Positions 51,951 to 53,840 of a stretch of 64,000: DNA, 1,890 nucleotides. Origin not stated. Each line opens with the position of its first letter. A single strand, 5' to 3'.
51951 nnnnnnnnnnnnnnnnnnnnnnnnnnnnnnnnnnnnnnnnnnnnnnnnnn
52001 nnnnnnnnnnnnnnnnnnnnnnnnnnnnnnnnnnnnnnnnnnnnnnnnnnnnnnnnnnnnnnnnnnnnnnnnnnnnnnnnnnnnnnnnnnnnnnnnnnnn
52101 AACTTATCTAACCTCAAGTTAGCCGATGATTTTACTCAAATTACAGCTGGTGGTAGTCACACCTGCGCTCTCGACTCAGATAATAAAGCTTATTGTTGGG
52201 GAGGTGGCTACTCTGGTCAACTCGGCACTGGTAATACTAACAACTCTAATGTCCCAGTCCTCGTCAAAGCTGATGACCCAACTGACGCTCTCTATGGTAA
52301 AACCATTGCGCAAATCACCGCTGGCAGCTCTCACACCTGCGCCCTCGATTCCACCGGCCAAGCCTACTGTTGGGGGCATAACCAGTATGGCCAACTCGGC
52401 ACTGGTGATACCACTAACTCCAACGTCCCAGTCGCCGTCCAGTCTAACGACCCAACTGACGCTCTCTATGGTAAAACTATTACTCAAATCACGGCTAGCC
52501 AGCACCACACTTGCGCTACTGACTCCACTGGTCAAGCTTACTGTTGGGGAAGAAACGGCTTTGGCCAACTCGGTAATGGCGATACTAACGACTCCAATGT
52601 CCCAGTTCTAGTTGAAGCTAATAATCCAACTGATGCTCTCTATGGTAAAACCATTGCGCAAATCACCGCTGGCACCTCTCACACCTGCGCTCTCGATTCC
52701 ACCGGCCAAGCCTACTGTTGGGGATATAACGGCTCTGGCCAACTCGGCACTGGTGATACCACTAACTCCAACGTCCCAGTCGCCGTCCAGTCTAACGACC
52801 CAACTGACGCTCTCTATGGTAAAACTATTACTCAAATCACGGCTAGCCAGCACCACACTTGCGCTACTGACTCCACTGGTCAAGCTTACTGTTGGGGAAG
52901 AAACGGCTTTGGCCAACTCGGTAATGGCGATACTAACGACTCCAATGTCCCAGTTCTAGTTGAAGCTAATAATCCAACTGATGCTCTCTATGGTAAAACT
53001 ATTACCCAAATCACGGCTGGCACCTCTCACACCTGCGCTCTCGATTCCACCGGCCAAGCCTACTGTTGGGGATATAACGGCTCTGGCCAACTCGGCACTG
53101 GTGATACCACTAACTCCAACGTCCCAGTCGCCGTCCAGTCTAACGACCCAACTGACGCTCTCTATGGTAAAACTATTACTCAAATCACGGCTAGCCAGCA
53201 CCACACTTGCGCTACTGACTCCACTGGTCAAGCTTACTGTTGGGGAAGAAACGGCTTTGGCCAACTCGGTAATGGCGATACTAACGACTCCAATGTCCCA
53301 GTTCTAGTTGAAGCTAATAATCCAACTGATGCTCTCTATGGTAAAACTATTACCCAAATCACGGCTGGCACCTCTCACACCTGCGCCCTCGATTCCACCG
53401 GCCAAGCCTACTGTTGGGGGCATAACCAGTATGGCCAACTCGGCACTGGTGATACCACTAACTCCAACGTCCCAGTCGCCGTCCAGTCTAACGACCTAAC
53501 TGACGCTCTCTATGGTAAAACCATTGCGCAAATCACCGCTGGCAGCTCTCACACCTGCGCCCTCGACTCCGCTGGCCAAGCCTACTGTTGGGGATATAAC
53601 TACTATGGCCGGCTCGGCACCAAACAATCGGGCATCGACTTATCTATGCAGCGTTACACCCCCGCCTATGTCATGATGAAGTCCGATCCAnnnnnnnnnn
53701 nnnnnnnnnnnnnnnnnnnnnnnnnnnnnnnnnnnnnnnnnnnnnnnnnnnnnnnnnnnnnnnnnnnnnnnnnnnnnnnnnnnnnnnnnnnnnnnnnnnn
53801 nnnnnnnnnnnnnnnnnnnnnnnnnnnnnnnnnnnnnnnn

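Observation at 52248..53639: An exact 348-bp tandem array expands propeller 3 of copy 2 from the 7-blade plan to 9 blades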

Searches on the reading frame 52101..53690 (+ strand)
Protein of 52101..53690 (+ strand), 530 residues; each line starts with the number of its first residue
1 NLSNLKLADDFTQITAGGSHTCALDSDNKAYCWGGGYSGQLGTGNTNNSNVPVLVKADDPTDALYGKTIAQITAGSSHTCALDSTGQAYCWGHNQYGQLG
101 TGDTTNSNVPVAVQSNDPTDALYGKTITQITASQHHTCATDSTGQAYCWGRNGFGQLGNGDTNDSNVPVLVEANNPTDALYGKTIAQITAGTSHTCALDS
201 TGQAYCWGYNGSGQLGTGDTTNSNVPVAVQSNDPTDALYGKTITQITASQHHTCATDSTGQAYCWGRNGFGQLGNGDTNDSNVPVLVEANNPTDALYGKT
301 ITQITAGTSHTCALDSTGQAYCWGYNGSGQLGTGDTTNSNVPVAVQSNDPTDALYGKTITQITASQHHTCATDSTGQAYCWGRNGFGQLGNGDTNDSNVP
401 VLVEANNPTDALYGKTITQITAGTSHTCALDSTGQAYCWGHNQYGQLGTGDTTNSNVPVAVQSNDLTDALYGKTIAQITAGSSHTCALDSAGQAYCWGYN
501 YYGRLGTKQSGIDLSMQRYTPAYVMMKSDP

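Call 37: search_solved_structures(query=window:52101-53690:+, max_evalue=1e-10)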
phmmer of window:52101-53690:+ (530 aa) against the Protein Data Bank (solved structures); distinct sequences matched with E-value up to 1e-10: 31.
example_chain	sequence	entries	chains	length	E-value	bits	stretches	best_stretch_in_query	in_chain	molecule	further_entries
6xzm_A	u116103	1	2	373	2.4e-59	204.6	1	14-405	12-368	Ultraviolet-B receptor UVR8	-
6xzl_A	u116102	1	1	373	5.4e-59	203.5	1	14-405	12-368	Ultraviolet-B receptor UVR8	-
8gqe_B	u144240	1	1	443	1.6e-58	201.9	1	14-415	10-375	Ultraviolet-B receptor UVR8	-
4nc4_A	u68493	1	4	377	1.8e-58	201.7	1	14-406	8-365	Ultraviolet-B receptor UVR8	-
4dnu_A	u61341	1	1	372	1.8e-58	201.7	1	14-405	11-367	AT5g63860/MGI19_6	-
4dnv_A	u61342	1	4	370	2.1e-58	201.5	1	14-405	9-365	AT5g63860/MGI19_6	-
4d9s_A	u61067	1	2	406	2.3e-58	201.4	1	66-297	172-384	UVB-resistance protein UVR8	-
4dnw_A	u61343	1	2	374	3e-58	201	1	14-407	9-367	AT5g63860/MGI19_6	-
4naa_A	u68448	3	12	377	3.1e-58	200.9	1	14-406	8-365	Ultraviolet-B receptor UVR8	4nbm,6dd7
7vgg_B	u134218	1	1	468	3.9e-58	200.6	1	14-419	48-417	Ultraviolet-B receptor UVR8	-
6xzn_A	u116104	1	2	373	1e-57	199.3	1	14-405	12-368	Ultraviolet-B receptor UVR8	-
7q40_A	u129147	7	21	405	1e-41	146.4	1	14-315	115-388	E3 ubiquitin-protein ligase HERC2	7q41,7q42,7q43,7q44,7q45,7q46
3kci_A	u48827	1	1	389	3.8e-41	144.5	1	16-199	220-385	Probable E3 ubiquitin-protein ligase HERC2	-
4o2w_A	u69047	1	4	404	1.9e-36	129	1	30-429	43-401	E3 ubiquitin-protein ligase HERC1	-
4l1m_A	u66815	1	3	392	7.3e-29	104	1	296-462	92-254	E3 ubiquitin-protein ligase HERC2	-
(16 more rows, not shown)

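Call 52: predict_structure(alignment_id=A1)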
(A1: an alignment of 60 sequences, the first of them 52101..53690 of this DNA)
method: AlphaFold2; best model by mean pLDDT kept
length: 530 residues; sequences in the alignment: 60
mean_pLDDT: 86.0   pTM: 0.82
mean pLDDT of the five models: 86.0, 85.4, 85.4, 84.6, 84.0
residues with pLDDT >= 90: 361; 70-90: 80; 50-70: 36; < 50: 53
segments of 3 or more residues with pLDDT < 50: 1-3, 270-289, 308-310, 324-326, 507-530
pLDDT, mean of each block of 10 residues (from residue 1): 56 92 94 94 93 88 95 97 98 98 97 92 97 97 98 98 98 89 97 97 98 94 96 90 96 96 85 37 40 72 61 71 59 88 87 94 95 97 96 95 89 96 96 96 91 95 75 92 92 87 53 37 41
secondary structure, 60 per line:
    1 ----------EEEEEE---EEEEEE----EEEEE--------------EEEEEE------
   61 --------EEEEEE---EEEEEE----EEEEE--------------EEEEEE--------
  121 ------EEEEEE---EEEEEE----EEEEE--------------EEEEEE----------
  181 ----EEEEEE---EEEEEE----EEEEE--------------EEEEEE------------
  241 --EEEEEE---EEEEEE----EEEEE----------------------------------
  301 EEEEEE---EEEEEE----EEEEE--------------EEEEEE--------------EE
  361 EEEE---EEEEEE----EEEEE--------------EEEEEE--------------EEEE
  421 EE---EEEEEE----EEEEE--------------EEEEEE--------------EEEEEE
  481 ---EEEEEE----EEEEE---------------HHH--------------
elements in order: E11-16 E20-25 E30-34 E49-54 E69-74 E78-83 E88-92 E107-112 E127-132 E136-141 E146-150 E165-170 E185-190 E194-199 E204-208 E223-228 E243-248 E252-257 E262-266 E301-306 E310-315 E320-324 E339-344 E359-364 E368-373 E378-382 E397-402 E417-422 E426-431 E436-440 E455-460 E475-480 E484-489 E494-498

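Call 55: fold_search(model_id=the predicted structure, library=pdb)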
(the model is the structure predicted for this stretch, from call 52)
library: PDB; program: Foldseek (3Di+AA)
matches with E <= 10: 1428; with E <= 0.001: 823
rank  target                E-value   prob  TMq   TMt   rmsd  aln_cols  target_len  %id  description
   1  4d9s_B                5.1e-42  1.00  0.60  0.82   4.1       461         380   29  Crystal structure of Arabidopsis thaliana UVR8 (UV Resistance locus 8) (released 2012-04-04)
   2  4dnw_A                7.5e-42  1.00  0.60  0.84   3.7       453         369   29  Crystal structure of UVB-resistance protein UVR8 (released 2012-03-07)
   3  4d9s_A                8.0e-42  1.00  0.60  0.81   4.0       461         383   29  Crystal structure of Arabidopsis thaliana UVR8 (UV Resistance locus 8) (released 2012-04-04)
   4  4dnw_B                1.6e-41  1.00  0.60  0.82   3.8       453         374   29  Crystal structure of UVB-resistance protein UVR8 (released 2012-03-07)
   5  4dnv_B                2.5e-41  1.00  0.60  0.84   4.0       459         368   29  Crystal structure of the W285F mutant of UVB-resistance protein UVR8 (released 2012-03-07)
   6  4nc4_A                2.7e-41  1.00  0.60  0.84   3.6       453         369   29  Crystal structure of photoreceptor AtUVR8 mutant W285F and light-induced structural changes at 120K (released 2016-10-26)
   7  6dd7_A                2.8e-41  1.00  0.60  0.84   4.4       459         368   29  Crystal structure of plant UVB photoreceptor UVR8 from in situ serial Laue diffraction (released 2018-07-18)
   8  4dnv_A                9.1e-41  1.00  0.61  0.85   3.7       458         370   28  Crystal structure of the W285F mutant of UVB-resistance protein UVR8 (released 2012-03-07)
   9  6xzl                  1.2e-40  1.00  0.60  0.83   3.7       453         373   29  Arabidopsis UV-B photoreceptor UVR8 mutant D96N D107N (released 2021-01-13)
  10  4dnu                  1.4e-40  1.00  0.60  0.84   3.4       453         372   29  Crystal structure of the W285A mutant of UVB-resistance protein UVR8 (released 2012-03-07)
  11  8gqe_B                2.3e-40  1.00  0.61  0.82   3.6       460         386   29  Crystal structure of the W285A mutant of UVR8 in complex with RUP2 (released 2022-09-14)
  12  6xzn_A                3.6e-40  1.00  0.60  0.84   4.1       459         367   28  Arabidopsis UV-B photoreceptor UVR8 mutant G101S W285A (released 2021-01-13)
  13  6xzm_A                6.7e-40  1.00  0.60  0.84   3.9       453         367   29  Arabidopsis UV-B photoreceptor UVR8 mutant D96N D107N W285A (released 2021-01-13)
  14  7vgg_B                8.8e-40  1.00  0.60  0.82   3.7       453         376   29  Cryo-EM structure of Ultraviolet-B activated UVR8 in complex with COP1 (released 2022-05-04)
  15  6xzn_B                1.2e-39  1.00  0.58  0.83   3.9       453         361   28  Arabidopsis UV-B photoreceptor UVR8 mutant G101S W285A (released 2021-01-13)
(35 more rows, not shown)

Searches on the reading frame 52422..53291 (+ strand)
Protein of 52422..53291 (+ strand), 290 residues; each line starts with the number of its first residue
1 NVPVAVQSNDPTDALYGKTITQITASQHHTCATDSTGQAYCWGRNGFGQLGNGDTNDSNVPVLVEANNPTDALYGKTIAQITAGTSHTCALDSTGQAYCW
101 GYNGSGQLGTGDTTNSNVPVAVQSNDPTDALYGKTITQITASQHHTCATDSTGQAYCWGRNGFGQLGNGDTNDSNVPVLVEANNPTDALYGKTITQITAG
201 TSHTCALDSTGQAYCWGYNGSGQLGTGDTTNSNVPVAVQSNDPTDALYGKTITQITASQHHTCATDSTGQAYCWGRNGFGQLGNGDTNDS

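Call 29: find_homologous_proteins(query=window:52422-53291:+, max_evalue=1e-40)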
Query window:52422-53291:+ (290 aa): 5511 proteins with E <= 1e-40 among 8000 candidates; the best 120 are listed.
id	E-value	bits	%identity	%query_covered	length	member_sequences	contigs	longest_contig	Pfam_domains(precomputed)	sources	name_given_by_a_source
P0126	1.8e-160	551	43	98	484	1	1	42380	PF00415.25,PF13540.13,PF25384.2,PF25390.2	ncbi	-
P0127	2.8e-157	541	47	93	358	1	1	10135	PF00415.25,PF13540.13,PF25384.2,PF25390.2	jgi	jgi:alpha-tubulin suppressor-like RCC1 family protein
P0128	3.5e-147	508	43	91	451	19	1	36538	PF00415.25,PF13540.13,PF25384.2,PF25390.2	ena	-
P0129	1.3e-145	502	43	90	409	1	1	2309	PF00415.25,PF13540.13,PF25384.2,PF25390.2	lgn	-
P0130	1.7e-145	502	51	97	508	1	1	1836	PF00415.25,PF13540.13,PF00041.28,PF25390.2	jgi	jgi:alpha-tubulin suppressor-like RCC1 family protein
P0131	1.2e-137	476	38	100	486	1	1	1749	PF00415.25,PF13540.13,PF02368.25,PF25384.2,PF25390.2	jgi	jgi:alpha-tubulin suppressor-like RCC1 family protein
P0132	4.1e-137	475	52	98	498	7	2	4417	PF00415.25,PF13540.13,PF25384.2,PF00041.28,PF25390.2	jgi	jgi:alpha-tubulin suppressor-like RCC1 family protein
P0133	1.0e-136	473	47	94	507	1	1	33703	PF00415.25,PF13540.13,PF25384.2,PF25390.2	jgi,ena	-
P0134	7.6e-135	467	46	99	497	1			PF00415.25,PF20082.5,PF13540.13,PF25384.2,PF20437.4,PF25390.2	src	-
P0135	5.1e-132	458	42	98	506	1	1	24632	PF00415.25,PF13540.13,PF25384.2,PF25390.2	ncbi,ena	-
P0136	8.6e-132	457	54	98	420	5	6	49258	PF00415.25,PF13540.13,PF25384.2,PF25390.2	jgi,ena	jgi:alpha-tubulin suppressor-like RCC1 family protein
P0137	2.3e-130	452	43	98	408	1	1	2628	PF00415.25,PF13540.13,PF25384.2,PF25390.2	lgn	-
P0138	2.5e-130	452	47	100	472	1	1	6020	PF00415.25,PF13540.13,PF25384.2,PF25390.2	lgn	-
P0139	7.6e-130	451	46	99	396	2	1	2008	PF00415.25,PF13540.13,PF25384.2,PF25390.2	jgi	jgi:alpha-tubulin suppressor-like RCC1 family protein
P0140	2.7e-129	449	44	100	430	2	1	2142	PF07646.22,PF00415.25,PF13540.13,PF25384.2,PF25390.2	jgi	-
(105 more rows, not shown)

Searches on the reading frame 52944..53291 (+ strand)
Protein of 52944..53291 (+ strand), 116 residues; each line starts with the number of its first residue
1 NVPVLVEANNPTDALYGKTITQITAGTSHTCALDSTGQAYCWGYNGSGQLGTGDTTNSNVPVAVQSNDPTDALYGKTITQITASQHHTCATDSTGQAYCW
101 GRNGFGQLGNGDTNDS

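Call 82: find_homologous_proteins(query=window:52944-53291:+, max_evalue=1e-20)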
Query window:52944-53291:+ (116 aa): 89 proteins with E <= 1e-20 among 235 candidates.
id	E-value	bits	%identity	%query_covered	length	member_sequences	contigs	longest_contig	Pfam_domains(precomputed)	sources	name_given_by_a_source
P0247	5.9e-66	238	54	99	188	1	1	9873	PF00415.25,PF13540.13,PF25390.2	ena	-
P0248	8.0e-54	199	53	91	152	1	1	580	PF00415.25,PF13540.13,PF25384.2,PF25390.2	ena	-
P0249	3.5e-52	194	42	100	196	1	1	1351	PF00415.25,PF13540.13,PF25390.2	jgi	jgi:hypothetical protein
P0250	4.8e-49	183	37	80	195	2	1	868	PF00415.25,PF13540.13,PF25390.2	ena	-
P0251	1.6e-47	179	50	87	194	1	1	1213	PF00415.25,PF13540.13,PF25384.2,PF25390.2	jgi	jgi:alpha-tubulin suppressor-like RCC1 family protein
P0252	1.3e-44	169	53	100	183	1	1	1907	PF00415.25,PF13540.13,PF25384.2,PF25390.2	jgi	-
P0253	7.0e-41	157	47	96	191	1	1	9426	PF00415.25,PF13540.13,PF25390.2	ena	-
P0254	1.7e-40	156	51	99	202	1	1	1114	PF00415.25,PF13540.13,PF25384.2,PF25390.2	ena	-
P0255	3.0e-39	152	55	88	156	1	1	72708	PF00415.25,PF13540.13,PF25390.2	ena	-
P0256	1.2e-38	150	50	99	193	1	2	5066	PF00415.25,PF13540.13,PF25390.2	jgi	jgi:alpha-tubulin suppressor-like RCC1 family protein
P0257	3.1e-38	149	47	94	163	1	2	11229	PF00415.25,PF13540.13,PF25384.2,PF25390.2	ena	-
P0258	1.5e-37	146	52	100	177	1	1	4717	PF00415.25,PF13540.13,PF25384.2,PF25390.2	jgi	jgi:alpha-tubulin suppressor-like RCC1 family protein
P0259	6.1e-36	141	47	100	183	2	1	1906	PF00415.25,PF13540.13,PF25384.2,PF25390.2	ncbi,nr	ncbi:MAG TPA: hypothetical protein VFQ39_00980, partial [Longimicrobium sp.]|nr:hypothetical protein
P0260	2.6e-34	136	45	85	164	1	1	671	PF00415.25,PF13540.13,PF25384.2,PF25390.2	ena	-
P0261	4.4e-34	135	51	89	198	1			PF00415.25,PF13540.13,PF25390.2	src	-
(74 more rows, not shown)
